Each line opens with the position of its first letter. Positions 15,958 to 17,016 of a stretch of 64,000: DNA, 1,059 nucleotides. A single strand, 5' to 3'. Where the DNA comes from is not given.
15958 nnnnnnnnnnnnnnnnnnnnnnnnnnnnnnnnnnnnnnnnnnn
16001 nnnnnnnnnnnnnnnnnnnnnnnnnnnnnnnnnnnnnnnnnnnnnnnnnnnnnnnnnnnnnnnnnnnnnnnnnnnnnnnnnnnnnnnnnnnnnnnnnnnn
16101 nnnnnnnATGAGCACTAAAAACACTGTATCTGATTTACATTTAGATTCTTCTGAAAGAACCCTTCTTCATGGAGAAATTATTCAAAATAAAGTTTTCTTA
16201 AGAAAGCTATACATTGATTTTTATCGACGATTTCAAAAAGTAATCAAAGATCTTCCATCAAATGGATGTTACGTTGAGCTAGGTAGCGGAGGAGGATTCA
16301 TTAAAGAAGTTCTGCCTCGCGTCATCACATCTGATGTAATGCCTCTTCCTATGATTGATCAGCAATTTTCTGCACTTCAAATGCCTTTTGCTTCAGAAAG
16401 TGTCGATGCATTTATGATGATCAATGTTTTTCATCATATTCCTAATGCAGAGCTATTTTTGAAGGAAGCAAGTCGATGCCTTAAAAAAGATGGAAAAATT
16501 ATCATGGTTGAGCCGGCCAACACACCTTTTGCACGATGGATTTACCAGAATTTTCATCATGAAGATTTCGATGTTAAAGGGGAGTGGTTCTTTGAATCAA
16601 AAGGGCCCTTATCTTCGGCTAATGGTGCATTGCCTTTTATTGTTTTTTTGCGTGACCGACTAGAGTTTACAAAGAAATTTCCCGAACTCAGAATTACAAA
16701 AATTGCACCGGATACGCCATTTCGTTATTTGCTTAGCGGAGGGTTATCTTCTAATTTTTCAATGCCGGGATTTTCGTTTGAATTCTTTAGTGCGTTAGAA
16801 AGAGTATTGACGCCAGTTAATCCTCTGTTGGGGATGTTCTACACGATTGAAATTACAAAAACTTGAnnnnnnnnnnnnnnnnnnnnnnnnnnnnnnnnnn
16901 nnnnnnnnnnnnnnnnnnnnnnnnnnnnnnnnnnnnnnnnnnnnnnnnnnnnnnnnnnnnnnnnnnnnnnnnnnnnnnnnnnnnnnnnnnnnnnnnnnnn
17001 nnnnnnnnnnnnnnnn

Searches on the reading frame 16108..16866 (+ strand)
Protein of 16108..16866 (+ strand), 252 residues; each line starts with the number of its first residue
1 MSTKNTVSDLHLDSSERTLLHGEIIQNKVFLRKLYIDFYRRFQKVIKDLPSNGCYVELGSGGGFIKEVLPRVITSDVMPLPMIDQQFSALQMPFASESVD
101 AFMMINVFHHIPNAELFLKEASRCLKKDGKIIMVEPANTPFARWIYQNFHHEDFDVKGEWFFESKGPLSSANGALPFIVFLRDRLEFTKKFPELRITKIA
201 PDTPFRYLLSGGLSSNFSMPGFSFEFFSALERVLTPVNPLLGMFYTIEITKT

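Call 3: search_protein_families(library=pfam, proteins=[window:16108-16866:+], max_evalue=0.01)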
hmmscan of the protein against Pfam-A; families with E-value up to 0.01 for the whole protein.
window:16108-16866:+ (252 aa): 5 families
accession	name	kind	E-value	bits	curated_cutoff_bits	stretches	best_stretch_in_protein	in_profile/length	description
PF08241.18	Methyltransf_11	-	2e-11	44.8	21.2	1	85-133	47-95/95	Methyltransferase domain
PF13489.12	Methyltransf_23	-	2.4e-07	31.1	27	1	34-151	8-134/164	Methyltransferase domain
PF13649.12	Methyltransf_25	-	1.4e-05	26.1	27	1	87-129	53-97/97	Methyltransferase domain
PF13847.12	Methyltransf_31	-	3.7e-05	23.9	27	1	88-138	62-115/145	Methyltransferase domain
PF08242.18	Methyltransf_12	-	8.6e-05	23.6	30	1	94-131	64-98/98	Methyltransferase domain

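Call 4: search_protein_families(library=ncbifam, proteins=[window:16108-16866:+], max_evalue=0.01)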
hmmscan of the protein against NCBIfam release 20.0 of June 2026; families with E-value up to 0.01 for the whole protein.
window:16108-16866:+ (252 aa): 8 families
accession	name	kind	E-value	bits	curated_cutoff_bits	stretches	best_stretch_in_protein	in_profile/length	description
NF045825.1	FAmtase_mtf2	equivalog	0.0001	21.6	400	1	88-135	113-160/248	fatty-acid O-methyltransferase Mtf2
NF045823.1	PthPhpthDimycoMt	equivalog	0.00015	21.1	300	1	88-134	121-167/256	phthiotriol/phenolphthiotriol dimycocerosates methyltransferase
TIGR01934.1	MenG_MenH_UbiE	subfamily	0.00016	21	158.35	1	86-145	94-152/223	ubiquinone/menaquinone biosynthesis methyltransferase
NF041537.1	ArsM_AhpD_UU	exception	0.00047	19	510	1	85-134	132-181/345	arsenite methyltransferase/AhpD domain selenoprotein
NF001242.0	PRK00216.1-3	equivalog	0.0015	18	351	1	88-138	130-180/258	bifunctional demethylmenaquinone methyltransferase/2-methoxy-6-polyprenyl-1,4-benzoquinol methylase UbiE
NF045667.1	MTase_DVU1556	equivalog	0.0019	17.7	155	1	87-133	73-119/213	DVU_1556 family methyltransferase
NF045882.1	PLipidMtase_Leg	equivalog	0.0022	17.8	390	1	89-151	99-163/207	phospholipid N-methyltransferase PmtA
NF041536.1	ArsM_DUF2284_UU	exception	0.0078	14.6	575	1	88-135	135-182/459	arsenite methyltransferase/DUF2284 domain selenoprotein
